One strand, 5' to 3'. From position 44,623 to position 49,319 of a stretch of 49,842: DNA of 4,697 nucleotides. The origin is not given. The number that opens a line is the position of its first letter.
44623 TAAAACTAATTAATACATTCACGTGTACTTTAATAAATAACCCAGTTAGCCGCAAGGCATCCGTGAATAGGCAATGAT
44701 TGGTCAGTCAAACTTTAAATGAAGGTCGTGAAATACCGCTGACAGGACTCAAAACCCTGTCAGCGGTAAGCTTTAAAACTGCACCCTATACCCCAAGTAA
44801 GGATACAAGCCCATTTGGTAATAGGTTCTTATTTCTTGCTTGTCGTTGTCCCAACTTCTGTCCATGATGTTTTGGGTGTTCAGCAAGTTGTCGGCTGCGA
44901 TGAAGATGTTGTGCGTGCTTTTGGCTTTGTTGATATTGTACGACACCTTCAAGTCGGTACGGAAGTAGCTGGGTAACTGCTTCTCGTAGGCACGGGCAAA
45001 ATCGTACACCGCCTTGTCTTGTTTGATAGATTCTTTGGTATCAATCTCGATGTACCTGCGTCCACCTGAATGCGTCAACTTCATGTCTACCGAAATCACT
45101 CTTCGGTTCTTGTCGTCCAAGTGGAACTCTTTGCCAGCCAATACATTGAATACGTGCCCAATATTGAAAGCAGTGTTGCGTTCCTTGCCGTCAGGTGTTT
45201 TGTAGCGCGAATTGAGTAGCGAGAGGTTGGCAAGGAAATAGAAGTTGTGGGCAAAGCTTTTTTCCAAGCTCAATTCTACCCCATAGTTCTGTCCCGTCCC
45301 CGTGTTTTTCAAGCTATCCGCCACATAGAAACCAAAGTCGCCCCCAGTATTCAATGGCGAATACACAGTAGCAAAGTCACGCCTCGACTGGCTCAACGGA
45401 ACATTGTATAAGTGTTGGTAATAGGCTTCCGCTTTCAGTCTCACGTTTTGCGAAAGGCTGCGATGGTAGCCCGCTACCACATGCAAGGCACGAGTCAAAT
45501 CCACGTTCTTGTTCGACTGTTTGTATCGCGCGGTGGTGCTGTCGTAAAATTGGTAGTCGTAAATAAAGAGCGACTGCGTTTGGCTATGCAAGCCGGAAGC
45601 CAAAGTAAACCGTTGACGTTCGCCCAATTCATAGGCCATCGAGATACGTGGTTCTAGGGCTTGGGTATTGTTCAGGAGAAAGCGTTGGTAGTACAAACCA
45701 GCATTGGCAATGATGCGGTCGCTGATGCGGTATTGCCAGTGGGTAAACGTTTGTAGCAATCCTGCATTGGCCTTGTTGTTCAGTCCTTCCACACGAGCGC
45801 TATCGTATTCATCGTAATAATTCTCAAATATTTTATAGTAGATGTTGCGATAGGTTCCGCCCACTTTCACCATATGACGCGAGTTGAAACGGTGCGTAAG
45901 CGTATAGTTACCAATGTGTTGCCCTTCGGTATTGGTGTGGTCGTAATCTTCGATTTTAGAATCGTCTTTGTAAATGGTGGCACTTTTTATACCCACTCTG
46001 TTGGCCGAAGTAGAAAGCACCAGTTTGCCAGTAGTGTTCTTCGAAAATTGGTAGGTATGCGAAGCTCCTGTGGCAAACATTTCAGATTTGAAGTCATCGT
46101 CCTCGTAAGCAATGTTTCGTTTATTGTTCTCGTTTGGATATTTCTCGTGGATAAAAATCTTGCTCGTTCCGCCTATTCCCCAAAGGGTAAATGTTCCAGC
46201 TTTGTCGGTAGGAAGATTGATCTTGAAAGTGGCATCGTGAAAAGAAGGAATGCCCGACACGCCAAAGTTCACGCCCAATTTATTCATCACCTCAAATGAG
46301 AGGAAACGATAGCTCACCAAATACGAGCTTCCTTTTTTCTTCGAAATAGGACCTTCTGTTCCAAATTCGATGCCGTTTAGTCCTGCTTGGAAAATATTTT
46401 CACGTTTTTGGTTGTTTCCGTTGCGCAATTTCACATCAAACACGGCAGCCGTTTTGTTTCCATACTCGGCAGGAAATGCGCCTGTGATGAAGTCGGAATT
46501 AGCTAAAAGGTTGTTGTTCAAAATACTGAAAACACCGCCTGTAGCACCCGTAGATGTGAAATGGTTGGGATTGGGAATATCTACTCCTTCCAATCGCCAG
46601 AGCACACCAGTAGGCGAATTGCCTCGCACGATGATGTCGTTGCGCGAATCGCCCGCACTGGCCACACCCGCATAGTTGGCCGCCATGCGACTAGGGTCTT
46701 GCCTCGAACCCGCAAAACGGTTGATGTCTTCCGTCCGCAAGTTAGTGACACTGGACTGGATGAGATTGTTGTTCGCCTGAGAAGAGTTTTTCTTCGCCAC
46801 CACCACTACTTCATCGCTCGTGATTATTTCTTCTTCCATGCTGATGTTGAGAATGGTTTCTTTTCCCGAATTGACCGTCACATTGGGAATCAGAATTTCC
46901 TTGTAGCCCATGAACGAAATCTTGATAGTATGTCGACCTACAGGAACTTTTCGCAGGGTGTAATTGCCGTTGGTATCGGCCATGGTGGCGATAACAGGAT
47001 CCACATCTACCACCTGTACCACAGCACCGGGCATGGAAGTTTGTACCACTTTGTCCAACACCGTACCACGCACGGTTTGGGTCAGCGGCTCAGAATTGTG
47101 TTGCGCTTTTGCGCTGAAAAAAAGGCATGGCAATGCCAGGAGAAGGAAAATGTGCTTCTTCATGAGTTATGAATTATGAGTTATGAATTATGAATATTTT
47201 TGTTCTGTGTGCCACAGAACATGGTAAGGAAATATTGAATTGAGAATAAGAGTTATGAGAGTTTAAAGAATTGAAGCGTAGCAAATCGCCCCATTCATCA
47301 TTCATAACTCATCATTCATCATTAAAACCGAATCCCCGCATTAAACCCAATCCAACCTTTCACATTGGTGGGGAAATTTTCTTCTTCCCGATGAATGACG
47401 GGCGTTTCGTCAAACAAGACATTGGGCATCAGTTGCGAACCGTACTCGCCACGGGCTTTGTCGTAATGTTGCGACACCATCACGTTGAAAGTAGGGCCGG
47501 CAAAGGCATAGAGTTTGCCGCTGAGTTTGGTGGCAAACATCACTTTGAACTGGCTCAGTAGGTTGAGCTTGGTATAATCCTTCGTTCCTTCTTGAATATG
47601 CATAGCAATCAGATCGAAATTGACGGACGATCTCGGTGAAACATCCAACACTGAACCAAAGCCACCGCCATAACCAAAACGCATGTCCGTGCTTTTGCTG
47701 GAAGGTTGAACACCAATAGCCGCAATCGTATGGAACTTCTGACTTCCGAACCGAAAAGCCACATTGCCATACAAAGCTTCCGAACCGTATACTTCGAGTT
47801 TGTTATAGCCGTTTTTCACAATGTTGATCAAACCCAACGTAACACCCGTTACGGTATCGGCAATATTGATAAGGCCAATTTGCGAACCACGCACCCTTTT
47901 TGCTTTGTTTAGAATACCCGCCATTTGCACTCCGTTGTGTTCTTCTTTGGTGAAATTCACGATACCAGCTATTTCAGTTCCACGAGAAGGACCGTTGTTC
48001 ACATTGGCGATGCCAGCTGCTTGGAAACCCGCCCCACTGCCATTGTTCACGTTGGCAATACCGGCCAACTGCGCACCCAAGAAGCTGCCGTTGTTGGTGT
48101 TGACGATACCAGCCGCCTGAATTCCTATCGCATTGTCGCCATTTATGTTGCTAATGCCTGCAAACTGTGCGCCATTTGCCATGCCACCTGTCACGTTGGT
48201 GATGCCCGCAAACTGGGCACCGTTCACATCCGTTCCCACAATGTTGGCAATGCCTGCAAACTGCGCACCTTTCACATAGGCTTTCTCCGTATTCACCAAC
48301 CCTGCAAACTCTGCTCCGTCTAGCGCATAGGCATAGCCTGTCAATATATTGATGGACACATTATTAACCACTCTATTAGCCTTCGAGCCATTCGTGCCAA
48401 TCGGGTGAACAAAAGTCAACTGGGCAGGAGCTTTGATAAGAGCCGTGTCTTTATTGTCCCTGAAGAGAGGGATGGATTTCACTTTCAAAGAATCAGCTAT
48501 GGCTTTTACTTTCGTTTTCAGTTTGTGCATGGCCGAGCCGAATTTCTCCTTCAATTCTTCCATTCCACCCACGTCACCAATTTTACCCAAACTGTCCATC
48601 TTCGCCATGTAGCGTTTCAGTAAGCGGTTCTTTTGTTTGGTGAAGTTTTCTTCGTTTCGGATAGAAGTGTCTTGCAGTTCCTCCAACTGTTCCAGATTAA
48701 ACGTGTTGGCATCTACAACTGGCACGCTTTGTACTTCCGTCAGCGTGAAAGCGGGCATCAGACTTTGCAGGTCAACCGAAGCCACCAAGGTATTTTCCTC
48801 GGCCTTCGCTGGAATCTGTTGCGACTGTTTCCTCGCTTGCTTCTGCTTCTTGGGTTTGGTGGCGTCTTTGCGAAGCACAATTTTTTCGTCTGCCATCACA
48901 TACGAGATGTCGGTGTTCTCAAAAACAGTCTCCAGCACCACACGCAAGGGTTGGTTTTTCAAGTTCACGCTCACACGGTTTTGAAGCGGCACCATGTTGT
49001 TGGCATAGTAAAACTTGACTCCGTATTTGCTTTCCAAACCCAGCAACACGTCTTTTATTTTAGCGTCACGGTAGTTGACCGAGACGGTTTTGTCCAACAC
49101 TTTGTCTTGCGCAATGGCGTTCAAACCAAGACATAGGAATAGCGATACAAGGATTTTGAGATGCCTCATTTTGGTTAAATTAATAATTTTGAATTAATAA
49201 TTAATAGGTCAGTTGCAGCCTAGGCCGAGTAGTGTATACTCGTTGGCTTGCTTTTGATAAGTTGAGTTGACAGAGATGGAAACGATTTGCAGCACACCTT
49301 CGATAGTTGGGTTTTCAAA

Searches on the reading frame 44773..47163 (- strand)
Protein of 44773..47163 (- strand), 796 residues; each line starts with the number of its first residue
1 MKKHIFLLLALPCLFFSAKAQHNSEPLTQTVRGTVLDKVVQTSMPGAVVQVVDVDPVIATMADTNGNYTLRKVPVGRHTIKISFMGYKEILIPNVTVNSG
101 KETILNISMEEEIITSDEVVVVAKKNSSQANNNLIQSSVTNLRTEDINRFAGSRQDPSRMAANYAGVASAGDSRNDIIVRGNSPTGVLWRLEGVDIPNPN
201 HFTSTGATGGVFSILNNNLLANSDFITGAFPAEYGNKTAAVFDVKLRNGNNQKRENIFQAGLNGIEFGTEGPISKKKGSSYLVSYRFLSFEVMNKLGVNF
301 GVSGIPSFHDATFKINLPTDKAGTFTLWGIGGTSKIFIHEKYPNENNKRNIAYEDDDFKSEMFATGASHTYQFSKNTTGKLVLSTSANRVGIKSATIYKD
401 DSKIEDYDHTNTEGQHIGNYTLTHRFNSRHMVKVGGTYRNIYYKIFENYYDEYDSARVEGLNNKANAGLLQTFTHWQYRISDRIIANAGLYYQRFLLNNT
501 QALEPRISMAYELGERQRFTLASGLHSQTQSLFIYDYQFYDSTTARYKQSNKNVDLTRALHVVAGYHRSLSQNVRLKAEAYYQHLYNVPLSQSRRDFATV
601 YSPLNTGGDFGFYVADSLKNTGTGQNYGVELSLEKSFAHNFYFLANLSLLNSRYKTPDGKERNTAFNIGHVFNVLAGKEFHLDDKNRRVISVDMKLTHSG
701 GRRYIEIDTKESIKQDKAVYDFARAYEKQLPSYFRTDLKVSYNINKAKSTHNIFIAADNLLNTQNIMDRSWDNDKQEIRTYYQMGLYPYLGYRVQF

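Call 3: search_protein_families(library=pfam, proteins=[window:44773-47163:-], max_evalue=0.01)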
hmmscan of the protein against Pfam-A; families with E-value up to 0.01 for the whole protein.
window:44773-47163:- (796 aa): 3 families
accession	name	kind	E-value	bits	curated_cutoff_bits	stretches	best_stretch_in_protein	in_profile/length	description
PF13715.12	CarbopepD_reg_2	-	5.2e-15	55.7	32.2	1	31-121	1-88/88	CarboxypepD_reg-like domain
PF13620.12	CarboxypepD_reg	-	9.8e-14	51.9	32.3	1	30-110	1-82/82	Carboxypeptidase regulatory-like domain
PF07715.20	Plug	-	9.9e-05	23.3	23.9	1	136-239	6-104/107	TonB-dependent Receptor Plug Domain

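Call 32: find_homologous_proteins(query=window:44773-47163:-, max_evalue=1e-20)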
Query window:44773-47163:- (796 aa): 7752 proteins with E <= 1e-20 among 8000 candidates; the best 120 are listed.
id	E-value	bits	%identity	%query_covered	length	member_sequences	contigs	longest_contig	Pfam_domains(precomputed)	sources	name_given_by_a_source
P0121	0.0e+0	1802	100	100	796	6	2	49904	PF13715.13,PF13620.13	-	-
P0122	0.0e+0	1503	83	100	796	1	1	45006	PF13715.13,PF07715.21,PF13620.13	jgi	jgi:hypothetical protein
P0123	0.0e+0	1396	76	100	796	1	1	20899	PF13715.13,PF13620.13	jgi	jgi:hypothetical protein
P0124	0.0e+0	1348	73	100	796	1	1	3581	PF13715.13,PF07715.21,PF13620.13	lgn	-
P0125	0.0e+0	1323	72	100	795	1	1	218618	PF13715.13,PF07715.21,PF13620.13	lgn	-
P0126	0.0e+0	1302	70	100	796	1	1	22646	PF13715.13,PF13620.13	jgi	jgi:hypothetical protein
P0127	0.0e+0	1258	69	100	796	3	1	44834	PF13715.13,PF13620.13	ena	-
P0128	0.0e+0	1094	60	100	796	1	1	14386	PF13715.13,PF13620.13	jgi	jgi:hypothetical protein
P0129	0.0e+0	1076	60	100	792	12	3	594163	PF13715.13,PF13620.13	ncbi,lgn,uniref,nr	ncbi:TonB-dependent receptor [Sporocytophaga myxococcoides]|uniref:TonB-dependent receptor n=1 Tax=S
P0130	0.0e+0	1068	60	98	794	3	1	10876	PF13715.13,PF07715.21,PF13620.13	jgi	jgi:hypothetical protein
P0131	0.0e+0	1067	58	100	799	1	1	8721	PF13715.13,PF13620.13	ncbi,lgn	ncbi:MAG TPA: TonB-dependent receptor [Cytophagaceae bacterium]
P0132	0.0e+0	1063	59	100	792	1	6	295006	PF13715.13,PF13620.13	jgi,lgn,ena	jgi:hypothetical protein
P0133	0.0e+0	1051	61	95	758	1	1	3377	PF13715.13,PF13620.13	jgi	jgi:hypothetical protein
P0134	0.0e+0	1029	58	98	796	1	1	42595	PF13715.13,PF13620.13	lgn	-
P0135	0.0e+0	1020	58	99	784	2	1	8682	PF13715.13,PF13620.13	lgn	-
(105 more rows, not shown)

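Call 33: find_encoding_contigs(protein=P0122, flank=10000, max_places=2)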
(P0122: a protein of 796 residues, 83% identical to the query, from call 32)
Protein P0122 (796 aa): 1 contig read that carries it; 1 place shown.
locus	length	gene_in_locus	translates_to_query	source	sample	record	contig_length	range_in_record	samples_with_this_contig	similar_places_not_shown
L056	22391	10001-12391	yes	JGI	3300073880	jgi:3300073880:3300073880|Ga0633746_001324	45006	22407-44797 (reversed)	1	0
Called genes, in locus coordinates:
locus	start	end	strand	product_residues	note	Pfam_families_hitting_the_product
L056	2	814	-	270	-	PF00378:ECH_1, PF16113:ECH_2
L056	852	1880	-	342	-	PF00248:Aldo_ket_red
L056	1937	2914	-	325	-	PF00348:polyprenyl_synt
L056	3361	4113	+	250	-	PF14123:DUF4290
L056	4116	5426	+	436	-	PF00275:EPSP_synthase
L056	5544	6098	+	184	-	PF07638:Sigma70_ECF (weak), PF04542:Sigma70_r2, PF08281:Sigma70_r4_2, PF04545:Sigma70_r4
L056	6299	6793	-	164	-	PF13489:Methyltransf_23 (weak)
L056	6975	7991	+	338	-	PF04773:FecR, PF16344:FecR_C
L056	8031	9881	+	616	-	PF16344:FecR_C (weak)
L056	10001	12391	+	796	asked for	PF13620:CarboxypepD_reg, PF13715:CarbopepD_reg_2, PF07715:Plug (faint)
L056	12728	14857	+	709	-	PF05572:Peptidase_M43, PF18962:Por_Secre_tail (weak)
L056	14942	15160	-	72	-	PF09413:DUF2007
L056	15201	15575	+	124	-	-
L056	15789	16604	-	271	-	PF00589:Phage_integrase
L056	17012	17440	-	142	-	-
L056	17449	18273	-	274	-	-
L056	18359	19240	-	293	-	PF02541:Ppx-GppA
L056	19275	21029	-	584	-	PF00664:ABC_membrane, PF00005:ABC_tran, PF02463:SMC_N (faint)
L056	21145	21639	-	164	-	PF08570:DUF1761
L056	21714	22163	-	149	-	PF00313:CSD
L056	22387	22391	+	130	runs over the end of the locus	PF17775:YchJ_M-like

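Call 34: find_encoding_contigs(protein=P0123, flank=10000, max_places=2)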
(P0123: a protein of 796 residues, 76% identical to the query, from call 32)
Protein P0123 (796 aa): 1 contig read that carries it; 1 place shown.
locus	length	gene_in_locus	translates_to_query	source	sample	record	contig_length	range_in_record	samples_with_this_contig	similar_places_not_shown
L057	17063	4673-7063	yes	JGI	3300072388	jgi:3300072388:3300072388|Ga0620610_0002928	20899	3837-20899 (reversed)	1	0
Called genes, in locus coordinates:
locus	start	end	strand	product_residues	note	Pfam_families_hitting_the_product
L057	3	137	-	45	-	?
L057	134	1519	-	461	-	PF13175:AAA_15 (faint), PF13476:AAA_23 (weak), PF13304:AAA_21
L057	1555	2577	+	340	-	PF04773:FecR, PF16344:FecR_C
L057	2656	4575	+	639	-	PF07660:STN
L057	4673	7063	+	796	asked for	PF13620:CarboxypepD_reg, PF13715:CarbopepD_reg_2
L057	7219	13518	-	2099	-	PF13573:SprB (faint), PF06832:BiPBP_C (faint), PF19081:Ig_7, PF13585:CHU_C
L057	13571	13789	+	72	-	-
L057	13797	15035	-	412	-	PF00544:Pectate_lyase_4, PF18962:Por_Secre_tail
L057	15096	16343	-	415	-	PF00544:Pectate_lyase_4, PF18962:Por_Secre_tail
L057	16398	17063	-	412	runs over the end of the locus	PF00544:Pectate_lyase_4, PF13229:Beta_helix, PF18962:Por_Secre_tail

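Call 35: find_encoding_contigs(protein=P0125, flank=10000, max_places=2)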
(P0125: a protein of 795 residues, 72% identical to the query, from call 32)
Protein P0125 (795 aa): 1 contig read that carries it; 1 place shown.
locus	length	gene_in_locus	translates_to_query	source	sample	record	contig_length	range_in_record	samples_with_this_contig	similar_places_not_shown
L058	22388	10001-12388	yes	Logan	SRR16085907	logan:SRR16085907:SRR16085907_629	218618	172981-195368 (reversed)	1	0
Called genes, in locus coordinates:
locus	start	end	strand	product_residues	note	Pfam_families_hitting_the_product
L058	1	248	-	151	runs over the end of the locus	PF08327:AHSA1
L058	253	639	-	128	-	PF08818:DUF1801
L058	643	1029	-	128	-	PF08818:DUF1801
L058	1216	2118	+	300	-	PF00890:FAD_binding_2 (faint), PF07992:Pyr_redox_2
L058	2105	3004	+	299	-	-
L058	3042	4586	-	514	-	PF01266:DAO, PF01494:FAD_binding_3 (weak), PF00355:Rieske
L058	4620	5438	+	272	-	PF01904:DUF72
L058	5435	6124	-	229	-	PF00149:Metallophos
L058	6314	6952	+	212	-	PF04542:Sigma70_r2, PF08281:Sigma70_r4_2, PF04545:Sigma70_r4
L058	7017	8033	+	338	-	PF04773:FecR, PF16344:FecR_C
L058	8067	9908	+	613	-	-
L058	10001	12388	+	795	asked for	PF13620:CarboxypepD_reg, PF13715:CarbopepD_reg_2, PF07715:Plug (faint)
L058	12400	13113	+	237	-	PF10988:DUF2807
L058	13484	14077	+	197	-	PF01330:RuvA_N, PF00633:HHH (faint), PF14520:HHH_5, PF07499:RuvA_C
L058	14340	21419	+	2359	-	PF14349:SprA_N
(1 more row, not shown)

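Call 36: find_encoding_contigs(protein=P0127, flank=10000, max_places=2)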
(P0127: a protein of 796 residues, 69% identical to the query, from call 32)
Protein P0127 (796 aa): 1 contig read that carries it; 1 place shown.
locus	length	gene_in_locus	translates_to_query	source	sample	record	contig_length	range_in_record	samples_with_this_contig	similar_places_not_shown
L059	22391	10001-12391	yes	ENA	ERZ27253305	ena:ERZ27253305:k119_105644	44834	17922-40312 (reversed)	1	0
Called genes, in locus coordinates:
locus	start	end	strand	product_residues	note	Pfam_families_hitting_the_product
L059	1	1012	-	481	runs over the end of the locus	PF00361:Proton_antipo_M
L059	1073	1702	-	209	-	-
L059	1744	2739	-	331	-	PF00146:NADHdh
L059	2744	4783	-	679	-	PF00361:Proton_antipo_M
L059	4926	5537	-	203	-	PF01557:FAA_hydrolase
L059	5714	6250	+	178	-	PF07648:Kazal_2 (faint)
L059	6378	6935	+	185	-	PF04542:Sigma70_r2, PF08281:Sigma70_r4_2, PF04545:Sigma70_r4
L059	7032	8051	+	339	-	PF16220:DUF4880 (faint), PF04773:FecR, PF16344:FecR_C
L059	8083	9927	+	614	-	PF16344:FecR_C (weak), PF07660:STN (weak)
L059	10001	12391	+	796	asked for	PF13620:CarboxypepD_reg, PF13715:CarbopepD_reg_2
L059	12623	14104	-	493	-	PF00072:Response_reg, PF13426:PAS_9 (faint), PF00512:HisKA, PF02518:HATPase_c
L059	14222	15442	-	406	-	PF00072:Response_reg, PF02518:HATPase_c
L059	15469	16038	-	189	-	PF01339:CheB_methylest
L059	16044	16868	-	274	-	PF03705:CheR_N, PF01739:CheR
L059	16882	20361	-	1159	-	PF05227:CHASE3, PF01590:GAF, PF13185:GAF_2, PF00512:HisKA, PF02518:HATPase_c, PF00072:Response_reg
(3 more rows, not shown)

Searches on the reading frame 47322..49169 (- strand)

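Call 3: search_protein_families(library=pfam, proteins=[window:47322-49169:-], max_evalue=0.01)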
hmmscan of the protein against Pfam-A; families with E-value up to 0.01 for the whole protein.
window:47322-49169:- (615 aa): 2 families
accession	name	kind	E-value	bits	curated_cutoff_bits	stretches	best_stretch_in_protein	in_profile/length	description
PF07660.19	STN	-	9.5e-07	29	28.4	1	58-101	8-51/52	Secretin and TonB N terminus short domain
PF16344.10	FecR_C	-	1.4e-06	28.7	24.4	1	32-98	3-69/70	FecR, C-terminal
